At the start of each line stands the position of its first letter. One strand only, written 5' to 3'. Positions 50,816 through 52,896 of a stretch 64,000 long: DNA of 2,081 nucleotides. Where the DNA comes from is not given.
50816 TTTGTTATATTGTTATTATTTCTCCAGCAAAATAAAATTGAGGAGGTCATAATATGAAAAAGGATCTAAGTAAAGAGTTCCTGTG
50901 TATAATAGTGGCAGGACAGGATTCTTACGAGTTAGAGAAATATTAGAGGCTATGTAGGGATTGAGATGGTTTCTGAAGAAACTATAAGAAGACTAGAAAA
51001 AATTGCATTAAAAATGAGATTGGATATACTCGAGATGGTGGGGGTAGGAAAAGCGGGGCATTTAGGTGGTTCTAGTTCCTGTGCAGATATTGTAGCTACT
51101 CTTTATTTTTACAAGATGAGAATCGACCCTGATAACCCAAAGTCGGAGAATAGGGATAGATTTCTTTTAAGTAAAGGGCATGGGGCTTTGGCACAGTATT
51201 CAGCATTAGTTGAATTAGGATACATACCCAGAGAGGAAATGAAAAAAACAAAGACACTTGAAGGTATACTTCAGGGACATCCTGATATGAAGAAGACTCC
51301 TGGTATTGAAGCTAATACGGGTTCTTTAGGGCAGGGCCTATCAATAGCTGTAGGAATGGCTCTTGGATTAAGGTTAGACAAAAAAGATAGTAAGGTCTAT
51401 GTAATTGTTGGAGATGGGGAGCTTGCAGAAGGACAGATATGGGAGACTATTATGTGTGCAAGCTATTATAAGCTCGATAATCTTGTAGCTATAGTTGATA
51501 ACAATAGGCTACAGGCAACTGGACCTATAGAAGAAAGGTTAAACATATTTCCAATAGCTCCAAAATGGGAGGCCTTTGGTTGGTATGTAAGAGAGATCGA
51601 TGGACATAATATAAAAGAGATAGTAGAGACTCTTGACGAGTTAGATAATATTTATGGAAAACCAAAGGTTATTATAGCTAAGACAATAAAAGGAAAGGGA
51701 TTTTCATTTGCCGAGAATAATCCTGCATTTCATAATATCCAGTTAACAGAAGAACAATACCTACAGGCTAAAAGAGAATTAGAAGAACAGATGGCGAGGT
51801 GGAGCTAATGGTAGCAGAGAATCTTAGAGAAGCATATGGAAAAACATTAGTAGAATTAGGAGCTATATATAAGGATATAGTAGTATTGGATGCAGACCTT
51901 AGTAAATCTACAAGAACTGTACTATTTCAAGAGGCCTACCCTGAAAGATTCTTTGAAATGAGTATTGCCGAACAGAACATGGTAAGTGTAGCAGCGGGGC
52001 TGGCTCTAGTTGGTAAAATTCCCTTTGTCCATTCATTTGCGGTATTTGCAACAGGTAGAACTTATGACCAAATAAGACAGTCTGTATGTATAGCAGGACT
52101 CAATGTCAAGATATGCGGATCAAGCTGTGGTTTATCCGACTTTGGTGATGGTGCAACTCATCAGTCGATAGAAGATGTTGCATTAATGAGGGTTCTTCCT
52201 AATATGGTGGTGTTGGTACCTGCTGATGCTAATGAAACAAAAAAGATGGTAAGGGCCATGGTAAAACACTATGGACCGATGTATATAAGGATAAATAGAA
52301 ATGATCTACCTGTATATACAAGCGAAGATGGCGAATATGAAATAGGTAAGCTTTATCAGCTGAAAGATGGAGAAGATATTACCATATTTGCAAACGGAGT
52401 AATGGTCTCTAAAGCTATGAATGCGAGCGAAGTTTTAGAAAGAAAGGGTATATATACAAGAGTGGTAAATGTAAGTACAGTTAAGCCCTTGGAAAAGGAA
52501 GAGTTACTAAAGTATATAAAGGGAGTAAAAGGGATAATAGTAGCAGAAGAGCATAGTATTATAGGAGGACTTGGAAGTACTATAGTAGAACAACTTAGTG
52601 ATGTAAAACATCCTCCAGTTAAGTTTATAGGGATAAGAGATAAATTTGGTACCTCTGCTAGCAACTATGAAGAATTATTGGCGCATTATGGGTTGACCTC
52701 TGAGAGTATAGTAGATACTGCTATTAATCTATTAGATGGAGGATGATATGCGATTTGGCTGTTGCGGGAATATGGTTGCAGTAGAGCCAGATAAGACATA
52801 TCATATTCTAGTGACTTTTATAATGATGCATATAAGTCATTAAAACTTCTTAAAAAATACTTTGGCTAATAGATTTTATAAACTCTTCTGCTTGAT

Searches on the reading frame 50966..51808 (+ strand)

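Call 26: search_protein_families(library=pfam, proteins=[window:50966-51808:+], max_evalue=0.001)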
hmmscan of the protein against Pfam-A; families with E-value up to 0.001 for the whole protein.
window:50966-51808:+ (280 aa): 4 families
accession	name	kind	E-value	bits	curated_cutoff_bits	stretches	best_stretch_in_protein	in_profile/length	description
PF00456.26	Transketolase_N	-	2.5e-49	168.5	22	1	15-272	7-275/334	Transketolase, thiamine diphosphate binding domain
PF13292.11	DXP_synthase_N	-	1e-13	51.7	21.2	1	8-181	16-173/274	1-deoxy-D-xylulose-5-phosphate synthase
PF02775.26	TPP_enzyme_C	-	5e-08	33.3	21.9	1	117-186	26-89/151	Thiamine pyrophosphate enzyme, C-terminal TPP binding domain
PF00676.26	E1_dh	-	2.5e-07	30.4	22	1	113-190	95-171/300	Dehydrogenase E1 component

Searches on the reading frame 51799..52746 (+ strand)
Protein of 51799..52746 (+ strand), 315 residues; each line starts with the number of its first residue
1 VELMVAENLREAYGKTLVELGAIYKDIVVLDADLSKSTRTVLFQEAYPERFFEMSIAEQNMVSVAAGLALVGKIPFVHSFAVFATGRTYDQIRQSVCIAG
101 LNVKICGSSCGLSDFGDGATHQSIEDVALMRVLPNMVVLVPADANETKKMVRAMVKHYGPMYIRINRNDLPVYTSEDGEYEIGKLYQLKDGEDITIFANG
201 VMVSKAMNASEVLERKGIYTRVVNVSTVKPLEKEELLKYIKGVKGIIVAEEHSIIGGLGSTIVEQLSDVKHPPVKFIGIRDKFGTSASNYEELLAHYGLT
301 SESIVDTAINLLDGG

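Call 26: search_protein_families(library=pfam, proteins=[window:51799-52746:+], max_evalue=0.001)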
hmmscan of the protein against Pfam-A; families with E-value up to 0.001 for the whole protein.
window:51799-52746:+ (315 aa): 4 families
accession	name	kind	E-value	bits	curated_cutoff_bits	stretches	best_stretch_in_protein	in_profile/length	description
PF02779.29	Transket_pyr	-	4.3e-42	144.2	27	1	9-171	5-173/174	Transketolase, pyrimidine binding domain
PF02780.25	Transketolase_C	-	2.7e-23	82.7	25.9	1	183-304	1-124/124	Transketolase, C-terminal domain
PF22613.1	Transketolase_C_1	-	1.7e-07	31.9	27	1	186-300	3-113/113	Transketolase-like TK C-terminal domain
PF17147.9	PFOR_II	-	2.8e-05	24.8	27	1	193-276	2-88/102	Pyruvate:ferredoxin oxidoreductase core domain II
